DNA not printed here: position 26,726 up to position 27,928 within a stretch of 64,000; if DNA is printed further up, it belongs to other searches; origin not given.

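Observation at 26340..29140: Low-G+C four-gene island carrying a TIR-domain protein and a single-pass membrane protein, inserted between the CRTAC1 and hemoglobin genes: candidate undescribed anti-phage defence system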

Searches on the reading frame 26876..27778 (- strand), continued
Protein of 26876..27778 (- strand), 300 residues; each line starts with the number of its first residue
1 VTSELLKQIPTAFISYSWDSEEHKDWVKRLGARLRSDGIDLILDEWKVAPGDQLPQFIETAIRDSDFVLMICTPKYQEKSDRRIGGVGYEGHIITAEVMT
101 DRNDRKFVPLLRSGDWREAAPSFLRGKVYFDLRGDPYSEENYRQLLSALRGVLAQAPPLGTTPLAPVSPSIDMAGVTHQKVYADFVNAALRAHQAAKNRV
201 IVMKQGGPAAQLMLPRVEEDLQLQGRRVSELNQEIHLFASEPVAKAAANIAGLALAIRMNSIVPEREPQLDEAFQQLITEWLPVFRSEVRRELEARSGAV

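Call 51: fold_search(model_id=the predicted structure, library=pdb)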
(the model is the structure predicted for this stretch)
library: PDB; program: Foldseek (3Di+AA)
matches with E <= 10: 697; with E <= 0.001: 13
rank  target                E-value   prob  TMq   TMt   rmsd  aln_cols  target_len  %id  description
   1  5y8e                  7.1e-07  1.00  0.42  0.77   4.9       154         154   33  Crystal Structure of a prokaryotic SEFIR domain (released 2018-04-04)
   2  5y8f_A                1.4e-06  1.00  0.40  0.78   3.5       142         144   34  Crystal Structure of a prokaryotic SEFIR domain (released 2018-04-04)
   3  7uxu_A                3.0e-04  1.00  0.38  0.80   2.8       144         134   22  CryoEM structure of the TIR domain from AbTir in complex with 3AD (released 2022-09-07)
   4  2j67_B                4.7e-04  1.00  0.33  0.64   4.7       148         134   20  The TIR domain of human Toll-Like Receptor 10 (TLR10) (released 2006-09-27)
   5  7nux                  5.2e-04  1.00  0.40  0.69   4.4       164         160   18  Crystal structure of the TIR domain of human TLR1 (crystallised without ZN2+ ions) (released 2021-08-25)
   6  4w8h_A                6.6e-04  1.00  0.36  0.79   3.0       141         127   18  Crystal structure of the TIR domain of the Toll-related Receptor TRR-2 from the lower metazoan Hydra magnipapillata (c (released 2015-09-09)
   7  8isy_B                7.2e-04  1.00  0.40  0.27   2.5       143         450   17  Cryo-EM structure of free-state Crt-SPARTA (released 2023-10-18)
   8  7nuw                  7.2e-04  1.00  0.36  0.62   4.1       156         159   19  Crystal structure of the TIR domain of human TLR1 (crystallised with Zn2+ ions) (released 2021-08-25)
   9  2j67_A                7.2e-04  1.00  0.31  0.57   5.1       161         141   17  The TIR domain of human Toll-Like Receptor 10 (TLR10) (released 2006-09-27)
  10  8oz6_A                7.6e-04  1.00  0.40  0.29   2.4       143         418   16  cryoEM structure of SPARTA complex ligand-free (released 2023-08-16)
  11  4w8g                  8.3e-04  1.00  0.36  0.81   3.0       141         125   18  Crystal structure of the TIR domain of the Toll-related Receptor TRR-2 from the lower metazoan Hydra magnipapillata (cry (released 2015-09-09)
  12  8qlp_E                8.7e-04  1.00  0.39  0.28   2.7       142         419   19  CryoEM structure of the RNA/DNA bound SPARTA (BabAgo/TIR-APAZ) tetrameric complex (released 2024-01-31)
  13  1fyv                  9.6e-04  1.00  0.36  0.61   4.9       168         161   18  CRYSTAL STRUCTURE OF THE TIR DOMAIN OF HUMAN TLR1 (released 2000-11-22)
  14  8i87_G                1.2e-03  1.00  0.37  0.28   3.3       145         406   16  Cryo-EM structure of TIR-APAZ/Ago-gRNA-DNA complex (released 2023-07-19)
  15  7uxr_A                1.3e-03  1.00  0.32  0.61   5.2       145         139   21  Crystal structure of the BtTir TIR domain (released 2022-09-07)
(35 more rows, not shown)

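Call 79: list_cluster_members(proteins=[window:26876-27778:-, window:28432-28935:-, window:26432-26704:-])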
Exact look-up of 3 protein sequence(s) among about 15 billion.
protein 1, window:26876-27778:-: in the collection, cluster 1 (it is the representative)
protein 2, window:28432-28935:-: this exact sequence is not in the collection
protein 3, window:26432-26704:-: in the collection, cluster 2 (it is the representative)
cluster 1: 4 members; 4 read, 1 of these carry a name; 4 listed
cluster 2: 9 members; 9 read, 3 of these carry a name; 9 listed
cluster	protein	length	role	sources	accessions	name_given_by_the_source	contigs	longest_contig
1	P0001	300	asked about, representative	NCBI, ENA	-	-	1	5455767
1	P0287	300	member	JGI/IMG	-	hypothetical protein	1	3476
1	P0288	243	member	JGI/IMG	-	-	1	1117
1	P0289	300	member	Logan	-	-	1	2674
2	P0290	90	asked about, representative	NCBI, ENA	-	-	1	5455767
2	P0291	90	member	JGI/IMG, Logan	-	hypothetical protein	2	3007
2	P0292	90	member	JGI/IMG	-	hypothetical protein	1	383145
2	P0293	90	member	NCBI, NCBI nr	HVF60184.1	MAG TPA: hypothetical protein VNJ70_10280 [Thermoanaerobaculia bacterium] | hypothetical protein [Thermoanaerobaculia bacterium]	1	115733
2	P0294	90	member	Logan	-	-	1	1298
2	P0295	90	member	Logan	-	-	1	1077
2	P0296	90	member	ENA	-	-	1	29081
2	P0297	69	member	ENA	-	-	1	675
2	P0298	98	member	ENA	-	-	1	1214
